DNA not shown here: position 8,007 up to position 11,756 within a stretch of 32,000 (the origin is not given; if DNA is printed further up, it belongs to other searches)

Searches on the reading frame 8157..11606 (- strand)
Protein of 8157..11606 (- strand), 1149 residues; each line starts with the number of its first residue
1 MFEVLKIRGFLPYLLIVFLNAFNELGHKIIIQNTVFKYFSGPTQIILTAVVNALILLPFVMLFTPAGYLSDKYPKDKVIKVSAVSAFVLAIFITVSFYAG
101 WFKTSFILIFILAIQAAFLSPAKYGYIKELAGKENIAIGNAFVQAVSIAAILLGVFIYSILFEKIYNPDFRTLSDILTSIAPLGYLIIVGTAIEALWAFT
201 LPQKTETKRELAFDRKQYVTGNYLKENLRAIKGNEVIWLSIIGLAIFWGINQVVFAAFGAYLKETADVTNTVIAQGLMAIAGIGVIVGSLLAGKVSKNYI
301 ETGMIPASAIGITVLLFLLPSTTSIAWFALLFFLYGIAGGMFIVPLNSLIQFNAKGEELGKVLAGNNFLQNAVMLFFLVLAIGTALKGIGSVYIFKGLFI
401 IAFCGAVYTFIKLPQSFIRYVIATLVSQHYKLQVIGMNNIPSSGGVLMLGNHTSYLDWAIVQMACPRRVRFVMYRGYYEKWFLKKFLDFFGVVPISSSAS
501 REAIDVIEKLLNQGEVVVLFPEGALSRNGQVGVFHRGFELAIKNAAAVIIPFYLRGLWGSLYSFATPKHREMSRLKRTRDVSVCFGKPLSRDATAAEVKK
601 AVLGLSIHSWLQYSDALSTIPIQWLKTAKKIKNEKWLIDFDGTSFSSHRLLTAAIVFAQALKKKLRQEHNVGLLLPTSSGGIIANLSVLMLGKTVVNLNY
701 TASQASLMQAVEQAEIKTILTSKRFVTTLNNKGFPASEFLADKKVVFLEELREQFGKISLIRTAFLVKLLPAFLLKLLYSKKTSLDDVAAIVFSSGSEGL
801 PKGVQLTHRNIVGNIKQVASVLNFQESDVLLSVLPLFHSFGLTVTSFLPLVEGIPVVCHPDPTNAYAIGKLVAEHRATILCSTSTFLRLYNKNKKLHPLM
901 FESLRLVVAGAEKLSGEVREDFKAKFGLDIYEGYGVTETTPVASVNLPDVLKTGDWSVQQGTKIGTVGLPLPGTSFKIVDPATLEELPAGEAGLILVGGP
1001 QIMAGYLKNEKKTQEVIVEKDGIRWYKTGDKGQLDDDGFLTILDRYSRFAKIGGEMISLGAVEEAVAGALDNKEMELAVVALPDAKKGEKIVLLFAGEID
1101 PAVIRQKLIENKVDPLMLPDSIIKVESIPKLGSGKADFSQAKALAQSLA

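Call 12: search_protein_families(library=pfam, proteins=[window:8157-11606:-])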
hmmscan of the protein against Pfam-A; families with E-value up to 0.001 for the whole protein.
window:8157-11606:- (1149 aa): 3 families
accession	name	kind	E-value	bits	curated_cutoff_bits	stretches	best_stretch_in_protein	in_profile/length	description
PF00501.34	AMP-binding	-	7.3e-69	232.8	29.9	1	634-1007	10-384/384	AMP-binding enzyme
PF07690.21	MFS_1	-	1.4e-26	93.7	33.4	1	14-376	2-345/347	Major Facilitator Superfamily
PF01553.26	Acyltransferase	-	7e-21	74.9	23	1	432-554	2-131/132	Acyltransferase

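Call 18: search_protein_families(library=ncbifam, proteins=[window:8157-11606:-], max_evalue=0.01)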
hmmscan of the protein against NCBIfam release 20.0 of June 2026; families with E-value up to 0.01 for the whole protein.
window:8157-11606:- (1149 aa): 114 families (the best 25 are shown)
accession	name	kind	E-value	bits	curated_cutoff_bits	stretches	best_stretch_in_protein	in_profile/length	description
NF006386.0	PRK08633.1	equivalog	0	1513.5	1221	1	3-1148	4-1144/1147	acyl-[ACP]--phospholipid O-acyltransferase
NF005291.0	PRK06814.1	equivalog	7e-187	623.6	1349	1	3-1147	6-1132/1140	acyl-[ACP]--phospholipid O-acyltransferase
NF005959.0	PRK08043.1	equivalog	2.6e-107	359.9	886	1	421-1146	5-712/719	bifunctional acyl-ACP--phospholipid O-acyltransferase/long-chain-fatty-acid--ACP ligase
NF004971.0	PRK06334.1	equivalog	1.8e-84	284.2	847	1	623-1148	24-536/539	long chain fatty acid--[acyl-carrier-protein] ligase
NF004837.0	PRK06187.1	subfamily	3.9e-73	246.5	476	1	628-1137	17-514/531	long-chain-fatty-acid--CoA ligase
NF004114.0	PRK05605.1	equivalog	3.1e-59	200.8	766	1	780-1135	215-559/575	long-chain-fatty-acid--CoA ligase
TIGR01733.1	AA-adenyl-dom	subfamily_domain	5.4e-54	183.6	317.4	1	650-1067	5-399/409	amino acid adenylation domain-containing protein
NF006181.0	PRK08314.1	subfamily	6e-54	183.2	705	1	626-1136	31-545/563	long-chain-fatty-acid--CoA ligase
NF005702.0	PRK07514.1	subfamily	9.7e-54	182.5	558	1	627-1136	11-491/506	malonyl-CoA synthase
NF004229.0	PRK05677.1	subfamily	4.1e-49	167.5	879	1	782-1110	203-517/563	long-chain-fatty-acid--CoA ligase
NF005463.0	PRK07059.1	subfamily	4.9e-48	163.9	869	1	777-1130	195-541/557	long-chain-fatty-acid--CoA ligase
NF004758.0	PRK06087.1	equivalog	9.6e-48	162.9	736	1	621-1146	27-537/548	medium-chain fatty-acid--CoA ligase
NF005714.0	PRK07529.1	subfamily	3e-47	161.3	632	1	776-1136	208-567/640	acyl-CoA synthetase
TIGR01923.1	menE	equivalog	4e-46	157.8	330.15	1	653-1136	8-437/442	o-succinylbenzoate--CoA ligase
NF006523.0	PRK08974.1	equivalog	4.1e-46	157.3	884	1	782-1130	202-538/561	long-chain-fatty-acid--CoA ligase FadD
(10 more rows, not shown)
